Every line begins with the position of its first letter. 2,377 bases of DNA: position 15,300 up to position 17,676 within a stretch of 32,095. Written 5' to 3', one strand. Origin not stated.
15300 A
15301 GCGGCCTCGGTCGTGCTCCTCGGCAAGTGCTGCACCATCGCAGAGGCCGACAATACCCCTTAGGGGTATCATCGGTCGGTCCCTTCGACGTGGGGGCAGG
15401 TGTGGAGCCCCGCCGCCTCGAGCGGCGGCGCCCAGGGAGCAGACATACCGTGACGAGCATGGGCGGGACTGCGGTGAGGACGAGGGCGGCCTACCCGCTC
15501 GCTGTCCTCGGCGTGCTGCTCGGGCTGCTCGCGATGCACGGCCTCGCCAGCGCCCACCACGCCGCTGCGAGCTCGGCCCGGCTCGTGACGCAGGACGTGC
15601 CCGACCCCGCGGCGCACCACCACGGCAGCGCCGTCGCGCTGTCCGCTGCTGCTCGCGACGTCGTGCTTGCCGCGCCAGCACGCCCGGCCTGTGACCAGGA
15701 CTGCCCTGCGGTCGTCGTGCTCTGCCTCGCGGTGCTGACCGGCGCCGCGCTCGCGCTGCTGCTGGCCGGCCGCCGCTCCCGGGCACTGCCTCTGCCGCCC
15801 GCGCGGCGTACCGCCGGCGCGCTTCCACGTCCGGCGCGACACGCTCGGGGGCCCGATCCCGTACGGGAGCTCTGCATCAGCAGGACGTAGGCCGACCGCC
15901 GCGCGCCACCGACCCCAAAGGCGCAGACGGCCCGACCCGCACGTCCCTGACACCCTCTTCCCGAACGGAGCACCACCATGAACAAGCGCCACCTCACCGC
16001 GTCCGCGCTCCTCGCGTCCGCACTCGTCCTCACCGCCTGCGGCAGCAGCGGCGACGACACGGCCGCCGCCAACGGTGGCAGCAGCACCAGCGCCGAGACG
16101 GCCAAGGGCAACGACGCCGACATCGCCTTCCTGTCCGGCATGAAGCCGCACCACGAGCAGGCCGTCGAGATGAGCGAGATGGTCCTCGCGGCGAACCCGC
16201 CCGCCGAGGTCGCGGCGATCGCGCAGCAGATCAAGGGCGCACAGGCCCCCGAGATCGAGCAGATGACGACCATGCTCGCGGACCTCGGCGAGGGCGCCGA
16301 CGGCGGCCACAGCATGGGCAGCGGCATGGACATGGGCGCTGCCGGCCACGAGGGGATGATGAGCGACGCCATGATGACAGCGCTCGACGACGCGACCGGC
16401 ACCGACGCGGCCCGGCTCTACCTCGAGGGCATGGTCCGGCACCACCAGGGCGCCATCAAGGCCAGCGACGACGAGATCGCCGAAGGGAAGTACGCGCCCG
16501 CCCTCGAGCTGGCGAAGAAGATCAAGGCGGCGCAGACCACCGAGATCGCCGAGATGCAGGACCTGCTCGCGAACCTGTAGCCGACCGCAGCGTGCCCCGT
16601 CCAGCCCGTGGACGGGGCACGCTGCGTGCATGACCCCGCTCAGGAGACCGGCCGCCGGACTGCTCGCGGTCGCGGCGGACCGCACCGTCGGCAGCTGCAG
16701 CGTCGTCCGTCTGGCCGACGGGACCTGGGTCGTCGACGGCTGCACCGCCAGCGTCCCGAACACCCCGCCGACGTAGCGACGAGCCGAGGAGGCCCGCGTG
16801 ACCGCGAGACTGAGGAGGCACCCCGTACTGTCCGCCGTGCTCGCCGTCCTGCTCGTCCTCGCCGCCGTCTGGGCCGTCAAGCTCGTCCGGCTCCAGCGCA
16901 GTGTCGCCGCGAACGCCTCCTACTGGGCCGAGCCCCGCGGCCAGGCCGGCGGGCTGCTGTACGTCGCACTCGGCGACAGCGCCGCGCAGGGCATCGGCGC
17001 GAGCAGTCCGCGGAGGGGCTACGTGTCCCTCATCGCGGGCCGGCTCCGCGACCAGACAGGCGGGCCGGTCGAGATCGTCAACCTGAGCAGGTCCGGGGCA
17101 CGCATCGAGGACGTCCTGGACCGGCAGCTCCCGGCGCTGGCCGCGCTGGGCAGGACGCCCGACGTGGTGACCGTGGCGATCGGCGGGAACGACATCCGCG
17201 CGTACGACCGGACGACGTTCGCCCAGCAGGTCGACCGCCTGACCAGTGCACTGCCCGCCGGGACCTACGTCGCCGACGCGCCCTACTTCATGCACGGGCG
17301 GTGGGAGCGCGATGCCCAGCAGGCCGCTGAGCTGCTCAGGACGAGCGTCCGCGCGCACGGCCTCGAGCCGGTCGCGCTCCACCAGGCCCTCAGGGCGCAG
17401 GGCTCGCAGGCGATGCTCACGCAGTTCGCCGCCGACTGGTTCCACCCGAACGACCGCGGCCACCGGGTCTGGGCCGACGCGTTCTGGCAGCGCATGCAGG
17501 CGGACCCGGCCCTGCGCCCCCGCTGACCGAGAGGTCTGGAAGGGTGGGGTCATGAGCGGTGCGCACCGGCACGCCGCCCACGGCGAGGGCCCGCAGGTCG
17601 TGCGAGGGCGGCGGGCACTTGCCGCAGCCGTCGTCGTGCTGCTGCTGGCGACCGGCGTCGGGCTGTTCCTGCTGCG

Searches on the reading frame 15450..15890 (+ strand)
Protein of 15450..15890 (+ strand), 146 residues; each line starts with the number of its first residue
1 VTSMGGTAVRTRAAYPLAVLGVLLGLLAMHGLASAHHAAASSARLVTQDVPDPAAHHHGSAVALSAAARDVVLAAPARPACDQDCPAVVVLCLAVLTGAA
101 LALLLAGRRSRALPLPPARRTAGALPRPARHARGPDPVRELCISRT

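Call 11: search_protein_families(library=pfam, proteins=[window:15450-15890:+], max_evalue=0.01)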
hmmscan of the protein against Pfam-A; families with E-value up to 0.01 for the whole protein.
window:15450-15890:+ (146 aa): 1 family
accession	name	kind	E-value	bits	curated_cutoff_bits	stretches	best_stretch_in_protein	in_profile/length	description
PF19650.4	DUF6153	-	0.00022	22.4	27.7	1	19-146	1-116/116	Family of unknown function (DUF6153)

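Call 12: search_protein_families(library=ncbifam, proteins=[window:15450-15890:+], max_evalue=0.01)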
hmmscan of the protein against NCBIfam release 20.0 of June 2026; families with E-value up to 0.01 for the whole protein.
window:15450-15890:+ (146 aa): 0 families

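Call 25: find_homologous_proteins(query=window:15450-15890:+, max_evalue=0.001)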
Query window:15450-15890:+ (146 aa): 100 proteins with E <= 0.001 among 5967 candidates.
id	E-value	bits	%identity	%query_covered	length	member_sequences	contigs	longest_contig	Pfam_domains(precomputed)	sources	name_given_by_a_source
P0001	8.1e-82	290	100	100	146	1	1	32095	-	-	-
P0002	5.7e-32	128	57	81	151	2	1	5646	PF19650.5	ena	-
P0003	5.9e-32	128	57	100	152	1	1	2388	-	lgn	-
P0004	3.5e-31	126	54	81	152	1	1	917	PF19650.5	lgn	-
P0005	4.9e-31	125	56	100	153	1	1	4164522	-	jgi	jgi:hypothetical protein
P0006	1.8e-30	124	61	61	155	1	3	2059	-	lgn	-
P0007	1.9e-30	124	63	51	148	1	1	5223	PF19650.5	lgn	-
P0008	2.5e-30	123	58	100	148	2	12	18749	PF19650.5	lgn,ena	-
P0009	3.4e-30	123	54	88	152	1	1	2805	PF19650.5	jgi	jgi:hypothetical protein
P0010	1.5e-29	121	56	100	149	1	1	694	PF19650.5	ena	-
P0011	3.9e-29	119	62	63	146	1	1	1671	-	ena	-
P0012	2.0e-28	117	66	46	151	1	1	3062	-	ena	-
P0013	3.8e-28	116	55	81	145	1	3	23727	-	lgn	-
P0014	6.2e-28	115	55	100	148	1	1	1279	PF19650.5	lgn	-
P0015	9.9e-28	115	54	100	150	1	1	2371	-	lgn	-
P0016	2.1e-27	114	53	100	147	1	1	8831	PF19650.5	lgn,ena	-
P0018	2.5e-27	113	68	50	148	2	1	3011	PF19650.5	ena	-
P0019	5.6e-27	112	54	100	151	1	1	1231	PF19650.5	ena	-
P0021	4.1e-26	109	56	100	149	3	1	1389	PF19650.5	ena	-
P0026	1.5e-25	108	53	65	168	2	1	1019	PF19650.5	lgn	-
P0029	2.3e-25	107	52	100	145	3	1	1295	PF19650.5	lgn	-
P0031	3.0e-25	107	57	100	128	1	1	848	PF19650.5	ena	-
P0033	5.2e-25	106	64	46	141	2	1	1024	PF19650.5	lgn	-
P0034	5.7e-25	106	62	46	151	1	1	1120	PF19650.5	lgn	-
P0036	1.3e-24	105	64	51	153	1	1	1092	PF19650.5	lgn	-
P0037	3.0e-24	103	63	46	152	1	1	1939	PF19650.5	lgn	-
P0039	7.7e-24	102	59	46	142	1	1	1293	PF19650.5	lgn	-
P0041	2.6e-23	100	49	100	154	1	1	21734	-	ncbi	-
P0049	6.6e-22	96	43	81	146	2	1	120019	PF19650.5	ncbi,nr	ncbi:MAG: DUF6153 family protein [Mycobacteriales bacterium]|nr:DUF6153 family protein [Mycobacteria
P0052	1.1e-20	92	48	77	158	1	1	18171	-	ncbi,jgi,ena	-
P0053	1.5e-20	91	52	45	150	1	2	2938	PF19650.5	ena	-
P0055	1.5e-18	85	43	81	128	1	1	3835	PF19650.5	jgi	jgi:hypothetical protein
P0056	5.1e-18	83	47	100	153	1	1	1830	PF19650.5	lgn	-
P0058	2.9e-17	81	41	82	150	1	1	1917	PF19650.5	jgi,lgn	-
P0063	7.9e-16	76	45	82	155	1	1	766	PF19650.5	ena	-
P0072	1.2e-12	66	43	100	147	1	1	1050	PF19650.5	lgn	-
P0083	8.8e-10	57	45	98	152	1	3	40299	-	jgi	jgi:hypothetical protein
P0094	9.8e-7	47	40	81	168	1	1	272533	-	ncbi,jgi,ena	-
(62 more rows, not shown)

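Call 26: find_encoding_contigs(protein=P0005, flank=10000, max_places=2)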
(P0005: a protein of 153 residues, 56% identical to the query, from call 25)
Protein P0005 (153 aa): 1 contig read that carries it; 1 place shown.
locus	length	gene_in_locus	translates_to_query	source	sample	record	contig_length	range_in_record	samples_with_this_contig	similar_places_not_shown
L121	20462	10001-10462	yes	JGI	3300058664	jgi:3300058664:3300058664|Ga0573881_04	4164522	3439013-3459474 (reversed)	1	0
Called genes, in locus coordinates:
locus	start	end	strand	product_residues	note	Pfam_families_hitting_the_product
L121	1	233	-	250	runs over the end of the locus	-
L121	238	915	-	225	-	-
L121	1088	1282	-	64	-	-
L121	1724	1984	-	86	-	-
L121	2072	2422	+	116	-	-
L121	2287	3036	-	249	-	-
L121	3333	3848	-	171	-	PF02899:Phage_int_SAM_1 (weak)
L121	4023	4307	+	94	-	-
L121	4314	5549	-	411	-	PF05977:MFS_3, PF07690:MFS_1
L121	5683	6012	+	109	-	-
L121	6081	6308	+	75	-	-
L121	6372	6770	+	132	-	PF01022:HTH_5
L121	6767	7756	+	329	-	PF13473:Cupredoxin_1, PF00403:HMA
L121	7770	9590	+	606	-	PF00122:E1-E2_ATPase, PF00702:Hydrolase, PF08282:Hydrolase_3 (faint)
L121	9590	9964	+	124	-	PF10615:DUF2470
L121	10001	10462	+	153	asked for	-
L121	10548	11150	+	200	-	PF13628:DUF4142 (faint), PF03713:DUF305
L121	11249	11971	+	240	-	PF00657:Lipase_GDSL, PF13472:Lipase_GDSL_2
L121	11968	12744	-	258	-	PF02012:BNR (faint)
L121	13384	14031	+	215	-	-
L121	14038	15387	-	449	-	-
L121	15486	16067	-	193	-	-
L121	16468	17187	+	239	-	PF12401:FhaA_N, PF16697:Yop-YscD_cpl, PF00498:FHA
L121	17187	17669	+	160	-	PF16697:Yop-YscD_cpl, PF00498:FHA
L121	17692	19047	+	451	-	PF00481:PP2C, PF13672:PP2C_2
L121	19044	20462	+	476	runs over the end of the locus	PF01098:FTSW_RODA_SPOVE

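Call 27: find_encoding_contigs(protein=P0008, flank=10000, max_places=3)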
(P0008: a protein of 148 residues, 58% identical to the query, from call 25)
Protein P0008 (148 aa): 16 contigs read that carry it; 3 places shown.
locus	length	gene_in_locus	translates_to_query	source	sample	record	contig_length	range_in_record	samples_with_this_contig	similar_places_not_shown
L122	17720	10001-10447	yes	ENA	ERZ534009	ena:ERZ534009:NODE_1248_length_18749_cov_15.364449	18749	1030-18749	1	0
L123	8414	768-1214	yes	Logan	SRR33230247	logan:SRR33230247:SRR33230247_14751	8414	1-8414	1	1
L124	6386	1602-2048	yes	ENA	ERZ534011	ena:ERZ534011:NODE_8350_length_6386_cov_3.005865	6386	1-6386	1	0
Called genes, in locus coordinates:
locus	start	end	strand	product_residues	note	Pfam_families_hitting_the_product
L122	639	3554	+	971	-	PF08751:TrwC, PF13086:AAA_11 (faint), PF13245:AAA_19, PF13604:AAA_30, PF01443:Viral_helicase1 (faint), PF22232:TraI_hel_assoc_N, PF27170:SH3_Rv2311 (faint)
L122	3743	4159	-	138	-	PF25592:DUF7937 (weak)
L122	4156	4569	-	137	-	PF02583:Trns_repr_metal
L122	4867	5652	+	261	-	PF02557:VanY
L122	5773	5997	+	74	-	-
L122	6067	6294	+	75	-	-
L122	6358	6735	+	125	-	PF01022:HTH_5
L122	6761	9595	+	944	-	PF13473:Cupredoxin_1, PF00403:HMA (faint), PF00122:E1-E2_ATPase, PF00702:Hydrolase, PF08282:Hydrolase_3 (faint)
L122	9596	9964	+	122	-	PF10615:DUF2470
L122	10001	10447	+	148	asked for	PF19650:DUF6153 (weak)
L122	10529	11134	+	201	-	PF13628:DUF4142 (faint), PF03713:DUF305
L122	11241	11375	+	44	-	-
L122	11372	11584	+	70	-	-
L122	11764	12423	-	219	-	PF00211:Guanylate_cyc (weak), PF04945:YHS (weak)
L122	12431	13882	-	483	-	-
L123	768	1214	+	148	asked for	PF19650:DUF6153 (weak)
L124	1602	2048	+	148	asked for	PF19650:DUF6153 (weak)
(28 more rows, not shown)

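Call 28: find_encoding_contigs(protein=P0013, flank=10000, max_places=2)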
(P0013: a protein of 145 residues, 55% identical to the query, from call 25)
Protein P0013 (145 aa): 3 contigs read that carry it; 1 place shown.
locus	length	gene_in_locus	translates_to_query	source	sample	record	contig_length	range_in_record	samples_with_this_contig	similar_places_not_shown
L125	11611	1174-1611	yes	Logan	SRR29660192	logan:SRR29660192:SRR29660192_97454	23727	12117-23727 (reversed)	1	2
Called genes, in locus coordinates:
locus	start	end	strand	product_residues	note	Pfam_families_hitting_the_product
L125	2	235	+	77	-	?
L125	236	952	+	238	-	PF10615:DUF2470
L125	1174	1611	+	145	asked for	-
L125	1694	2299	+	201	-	PF13628:DUF4142 (faint), PF03713:DUF305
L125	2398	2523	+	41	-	-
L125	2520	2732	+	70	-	-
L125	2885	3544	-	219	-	PF00211:Guanylate_cyc (weak), PF04945:YHS (weak)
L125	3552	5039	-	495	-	-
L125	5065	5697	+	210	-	PF00440:TetR_N (weak)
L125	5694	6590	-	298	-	PF02012:BNR (faint)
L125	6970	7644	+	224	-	-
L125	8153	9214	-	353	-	PF20296:MTaX1 (weak), PF13391:HNH_2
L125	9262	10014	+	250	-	-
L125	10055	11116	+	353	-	PF00145:DNA_methylase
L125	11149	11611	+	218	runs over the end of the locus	-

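Call 30: find_encoding_contigs(protein=P0041, flank=10000, max_places=2)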
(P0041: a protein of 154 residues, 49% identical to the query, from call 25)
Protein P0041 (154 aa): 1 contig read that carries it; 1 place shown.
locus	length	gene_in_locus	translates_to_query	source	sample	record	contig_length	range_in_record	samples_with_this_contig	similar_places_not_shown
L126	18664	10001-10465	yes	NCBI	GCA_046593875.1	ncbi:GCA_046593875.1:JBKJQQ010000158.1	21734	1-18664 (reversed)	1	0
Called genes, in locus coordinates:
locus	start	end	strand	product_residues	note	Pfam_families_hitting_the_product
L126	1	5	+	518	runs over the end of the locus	PF00561:Abhydrolase_1, PF08386:Abhydrolase_4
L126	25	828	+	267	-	PF00198:2-oxoacid_dh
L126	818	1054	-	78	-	-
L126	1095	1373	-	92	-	-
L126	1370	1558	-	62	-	-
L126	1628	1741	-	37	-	-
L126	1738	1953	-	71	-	-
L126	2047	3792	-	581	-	PF00990:GGDEF, PF00563:EAL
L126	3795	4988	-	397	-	PF00082:Peptidase_S8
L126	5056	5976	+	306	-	-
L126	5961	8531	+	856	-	PF00515:TPR_1 (faint), PF13424:TPR_12 (weak), PF12770:CHAT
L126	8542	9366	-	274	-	PF02557:VanY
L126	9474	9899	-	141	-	-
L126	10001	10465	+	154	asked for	-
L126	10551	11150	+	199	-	PF13628:DUF4142 (faint), PF03713:DUF305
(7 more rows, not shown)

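Call 31: find_encoding_contigs(protein=P0049, flank=10000, max_places=2)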
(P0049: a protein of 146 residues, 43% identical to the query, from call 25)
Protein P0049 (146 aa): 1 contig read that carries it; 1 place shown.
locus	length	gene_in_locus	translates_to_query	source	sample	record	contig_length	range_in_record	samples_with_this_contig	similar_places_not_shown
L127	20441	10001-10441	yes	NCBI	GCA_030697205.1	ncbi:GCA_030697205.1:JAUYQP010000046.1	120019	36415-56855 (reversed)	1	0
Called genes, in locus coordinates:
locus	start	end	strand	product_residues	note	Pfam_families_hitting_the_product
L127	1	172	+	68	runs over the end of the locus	-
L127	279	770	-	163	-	-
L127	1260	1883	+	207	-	-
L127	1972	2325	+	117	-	-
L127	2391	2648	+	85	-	PF00126:HTH_1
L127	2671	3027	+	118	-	-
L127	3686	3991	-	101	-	-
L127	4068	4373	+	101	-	-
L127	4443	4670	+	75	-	-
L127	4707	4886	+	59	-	-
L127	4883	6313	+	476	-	PF01209:Ubie_methyltran, PF13489:Methyltransf_23, PF08241:Methyltransf_11, PF08242:Methyltransf_12, PF13649:Methyltransf_25, PF13847:Methyltransf_31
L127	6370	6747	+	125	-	PF01022:HTH_5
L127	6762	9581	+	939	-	PF13473:Cupredoxin_1, PF00403:HMA (weak), PF00122:E1-E2_ATPase, PF00702:Hydrolase, PF08282:Hydrolase_3 (faint)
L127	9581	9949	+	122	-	PF10615:DUF2470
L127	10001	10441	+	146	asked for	PF19650:DUF6153 (weak)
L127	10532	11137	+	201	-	PF13628:DUF4142 (faint), PF03713:DUF305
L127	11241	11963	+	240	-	PF00657:Lipase_GDSL, PF13472:Lipase_GDSL_2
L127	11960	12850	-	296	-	-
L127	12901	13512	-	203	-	PF00211:Guanylate_cyc (weak), PF04945:YHS (weak)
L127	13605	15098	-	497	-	-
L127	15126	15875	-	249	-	PF01841:Transglut_core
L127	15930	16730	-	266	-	PF07883:Cupin_2 (weak), PF00165:HTH_AraC (faint), PF12833:HTH_18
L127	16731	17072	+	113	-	PF01022:HTH_5, PF12840:HTH_20 (weak)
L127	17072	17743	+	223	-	PF01545:Cation_efflux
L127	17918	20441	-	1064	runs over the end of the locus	PF08751:TrwC, PF13191:AAA_16 (weak), PF13604:AAA_30, PF01443:Viral_helicase1 (faint), PF13245:AAA_19, PF13401:AAA_22 (weak)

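Call 66: find_encoding_contigs(protein=P0094, flank=4000, max_places=1)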
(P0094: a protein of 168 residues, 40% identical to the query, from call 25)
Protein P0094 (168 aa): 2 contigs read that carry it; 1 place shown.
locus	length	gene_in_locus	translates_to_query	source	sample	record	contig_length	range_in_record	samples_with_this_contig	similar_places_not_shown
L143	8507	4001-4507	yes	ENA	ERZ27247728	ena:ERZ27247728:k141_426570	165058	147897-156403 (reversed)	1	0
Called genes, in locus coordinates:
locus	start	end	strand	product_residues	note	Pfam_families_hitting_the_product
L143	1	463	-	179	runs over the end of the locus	PF00990:GGDEF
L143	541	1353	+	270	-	PF02517:Rce1-like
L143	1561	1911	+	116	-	-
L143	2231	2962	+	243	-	PF00005:ABC_tran, PF13304:AAA_21 (faint)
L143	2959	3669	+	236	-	-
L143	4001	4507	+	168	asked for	-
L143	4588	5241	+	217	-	PF03713:DUF305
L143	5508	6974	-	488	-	-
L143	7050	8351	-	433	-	PF00884:Sulfatase (faint), PF01663:Phosphodiest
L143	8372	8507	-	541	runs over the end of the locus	PF16655:PhoD_N, PF09423:PhoD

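Call 67: find_encoding_contigs(protein=P0083, flank=4000, max_places=1)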
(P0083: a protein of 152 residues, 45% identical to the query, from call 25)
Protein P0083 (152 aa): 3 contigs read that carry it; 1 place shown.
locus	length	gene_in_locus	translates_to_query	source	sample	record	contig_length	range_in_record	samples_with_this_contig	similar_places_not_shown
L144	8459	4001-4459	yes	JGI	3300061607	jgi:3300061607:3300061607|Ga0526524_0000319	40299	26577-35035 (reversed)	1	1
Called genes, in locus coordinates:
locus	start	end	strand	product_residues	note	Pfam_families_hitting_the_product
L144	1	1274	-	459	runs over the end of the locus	PF00890:FAD_binding_2 (weak), PF01134:GIDA (faint), PF03486:HI0933_like (faint), PF07992:Pyr_redox_2, PF13738:Pyr_redox_3, PF00070:Pyr_redox, PF02852:Pyr_redox_dim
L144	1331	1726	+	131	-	PF00376:MerR, PF13411:MerR_1, PF09278:MerR-DNA-bind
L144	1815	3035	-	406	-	PF05977:MFS_3, PF07690:MFS_1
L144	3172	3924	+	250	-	PF02557:VanY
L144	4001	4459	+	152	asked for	-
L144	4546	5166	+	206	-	PF13628:DUF4142 (faint), PF03713:DUF305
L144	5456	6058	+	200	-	PF03713:DUF305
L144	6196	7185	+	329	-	-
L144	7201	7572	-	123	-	PF01022:HTH_5, PF12840:HTH_20 (faint)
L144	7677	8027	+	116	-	PF00507:Oxidored_q4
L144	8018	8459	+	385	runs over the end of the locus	-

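Call 68: find_encoding_contigs(protein=P0052, flank=4000, max_places=1)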
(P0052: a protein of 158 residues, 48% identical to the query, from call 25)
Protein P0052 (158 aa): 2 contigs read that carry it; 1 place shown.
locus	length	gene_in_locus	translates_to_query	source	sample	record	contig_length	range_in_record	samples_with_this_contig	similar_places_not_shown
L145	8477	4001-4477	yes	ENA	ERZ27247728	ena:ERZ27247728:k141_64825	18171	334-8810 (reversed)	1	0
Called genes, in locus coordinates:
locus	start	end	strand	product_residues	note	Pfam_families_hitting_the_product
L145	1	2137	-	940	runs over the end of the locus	PF08446:PAS_2, PF01590:GAF, PF00360:PHY, PF00990:GGDEF, PF00563:EAL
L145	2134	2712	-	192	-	PF01126:Heme_oxygenase (faint)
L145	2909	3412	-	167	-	-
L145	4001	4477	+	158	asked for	-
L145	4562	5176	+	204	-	PF13628:DUF4142 (faint), PF03713:DUF305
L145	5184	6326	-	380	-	PF00108:Thiolase_N, PF02803:Thiolase_C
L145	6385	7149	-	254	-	PF01694:Rhomboid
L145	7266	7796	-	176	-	PF00160:Pro_isomerase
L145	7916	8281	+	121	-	-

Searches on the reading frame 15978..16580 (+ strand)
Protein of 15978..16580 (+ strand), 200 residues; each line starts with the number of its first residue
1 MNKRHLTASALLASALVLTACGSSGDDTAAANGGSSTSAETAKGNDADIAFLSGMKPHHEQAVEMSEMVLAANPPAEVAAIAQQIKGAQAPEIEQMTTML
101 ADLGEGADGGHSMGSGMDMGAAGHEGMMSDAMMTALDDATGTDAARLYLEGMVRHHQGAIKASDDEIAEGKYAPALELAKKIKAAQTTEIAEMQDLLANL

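Call 11: search_protein_families(library=pfam, proteins=[window:15978-16580:+], max_evalue=0.01)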
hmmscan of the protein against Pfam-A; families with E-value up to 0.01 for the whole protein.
window:15978-16580:+ (200 aa): 2 families
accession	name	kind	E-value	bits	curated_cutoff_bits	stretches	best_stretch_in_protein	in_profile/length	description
PF03713.19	DUF305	-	1.3e-41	142.6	27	1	48-197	1-151/151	Domain of unknown function (DUF305)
PF13628.12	DUF4142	-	2.1e-06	28.5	27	1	129-195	71-137/138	Domain of unknown function (DUF4142)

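Call 12: search_protein_families(library=ncbifam, proteins=[window:15978-16580:+], max_evalue=0.01)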
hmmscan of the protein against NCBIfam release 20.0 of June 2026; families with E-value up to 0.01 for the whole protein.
window:15978-16580:+ (200 aa): 4 families
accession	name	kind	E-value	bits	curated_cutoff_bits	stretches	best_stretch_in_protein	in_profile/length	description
NF049983.1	CopM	equivalog_domain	2.9e-25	88.1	90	2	40-98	13-71/73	CopM family metallochaperone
NF047847.2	SS_mature_LptM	equivalog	0.00048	20.2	27.7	1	1-26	1-25/31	LPS translocon maturation chaperone LptM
NF053527.1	lipo_Cory_WKLS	subfamily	0.00088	19.2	105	1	8-101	3-93/166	WKL family lipoprotein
NF045774.1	cytochro_C551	exception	0.0062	16.5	118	1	3-43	3-41/110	cytochrome c551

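Call 17: find_encoding_contigs(protein=window:15978-16580:+, flank=10000, max_places=6)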
Protein window:15978-16580:+ (200 aa): no gene with exactly this product is on record in the collection.

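Call 47: find_related_loci(query=window:15978-16580:+, collection=metagenome_contigs, flank=4000)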
Query window:15978-16580:+ (200 aa) in metagenome_contigs; peptide patterns used: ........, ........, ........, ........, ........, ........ (x = any residue, [..] = any of these).
84 stretches matched a pattern; 15 encode a relative of the query (tblastn E <= 1e-3); 15 distinct loci.
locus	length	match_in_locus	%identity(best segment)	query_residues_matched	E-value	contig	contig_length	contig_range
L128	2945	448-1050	77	1-200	1e-93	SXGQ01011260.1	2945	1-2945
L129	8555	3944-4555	71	1-200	7e-85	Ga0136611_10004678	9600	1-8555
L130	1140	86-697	70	1-200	8e-91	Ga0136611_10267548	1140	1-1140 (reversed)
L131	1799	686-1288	71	1-200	1e-87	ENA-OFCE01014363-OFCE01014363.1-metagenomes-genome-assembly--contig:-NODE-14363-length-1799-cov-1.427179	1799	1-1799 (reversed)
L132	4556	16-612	71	1-200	1e-82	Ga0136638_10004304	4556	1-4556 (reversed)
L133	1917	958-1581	68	1-200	1e-85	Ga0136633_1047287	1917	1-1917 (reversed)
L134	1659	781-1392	69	1-200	5e-86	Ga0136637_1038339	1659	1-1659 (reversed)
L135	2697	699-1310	68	1-200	7e-80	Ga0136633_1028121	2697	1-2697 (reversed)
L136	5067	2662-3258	66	1-200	2e-76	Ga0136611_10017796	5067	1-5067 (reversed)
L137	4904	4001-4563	77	1-200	1e-74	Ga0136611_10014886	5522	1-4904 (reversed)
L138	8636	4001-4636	64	1-200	1e-74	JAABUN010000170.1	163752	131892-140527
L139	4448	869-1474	64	1-200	1e-68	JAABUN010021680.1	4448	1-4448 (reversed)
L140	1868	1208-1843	51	3-200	5e-52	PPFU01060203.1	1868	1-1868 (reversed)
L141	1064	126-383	78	1-85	6e-40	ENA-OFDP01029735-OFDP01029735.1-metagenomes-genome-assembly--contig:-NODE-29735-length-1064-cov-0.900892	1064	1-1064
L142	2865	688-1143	36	46-197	2e-14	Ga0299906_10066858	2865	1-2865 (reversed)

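Call 61: search_protein_families(library=pfam, proteins=[L140:235-522:-, L140:655-1134:+, L129:3386-3865:+], max_evalue=0.01)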
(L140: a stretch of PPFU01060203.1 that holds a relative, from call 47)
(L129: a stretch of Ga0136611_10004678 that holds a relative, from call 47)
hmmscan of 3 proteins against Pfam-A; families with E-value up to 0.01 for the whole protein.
L140:235-522:- (95 aa): 1 family
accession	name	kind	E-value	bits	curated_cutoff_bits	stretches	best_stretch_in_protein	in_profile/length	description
PF02583.22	Trns_repr_metal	-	9e-29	100.1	22.8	1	10-90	2-77/78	Metal-sensitive transcriptional repressor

L140:655-1134:+ (159 aa): 1 family
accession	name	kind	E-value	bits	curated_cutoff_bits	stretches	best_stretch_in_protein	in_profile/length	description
PF19650.4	DUF6153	-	0.003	18.8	27.7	1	15-134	1-106/116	Family of unknown function (DUF6153)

L129:3386-3865:+ (159 aa): 2 families
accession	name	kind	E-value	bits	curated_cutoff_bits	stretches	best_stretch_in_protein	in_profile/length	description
PF19650.4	DUF6153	-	4.5e-07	31.1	27.7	1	20-159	2-116/116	Family of unknown function (DUF6153)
PF09594.16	GT87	-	0.0083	16.3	25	0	95-134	98-137/237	Glycosyltransferase family 87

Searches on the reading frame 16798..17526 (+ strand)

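Call 11: search_protein_families(library=pfam, proteins=[window:16798-17526:+], max_evalue=0.01)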
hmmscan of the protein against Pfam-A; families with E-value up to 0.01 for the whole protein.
window:16798-17526:+ (242 aa): 2 families
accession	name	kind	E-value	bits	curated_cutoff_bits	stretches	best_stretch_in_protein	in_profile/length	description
PF13472.12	Lipase_GDSL_2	-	7.8e-22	79.1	32.9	1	57-224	1-178/178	GDSL-like Lipase/Acylhydrolase family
PF00657.28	Lipase_GDSL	-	9.3e-17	62.3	23.6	1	55-229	1-208/208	GDSL-like Lipase/Acylhydrolase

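Call 12: search_protein_families(library=ncbifam, proteins=[window:16798-17526:+], max_evalue=0.01)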
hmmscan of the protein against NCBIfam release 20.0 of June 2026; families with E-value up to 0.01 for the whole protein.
window:16798-17526:+ (242 aa): 0 families
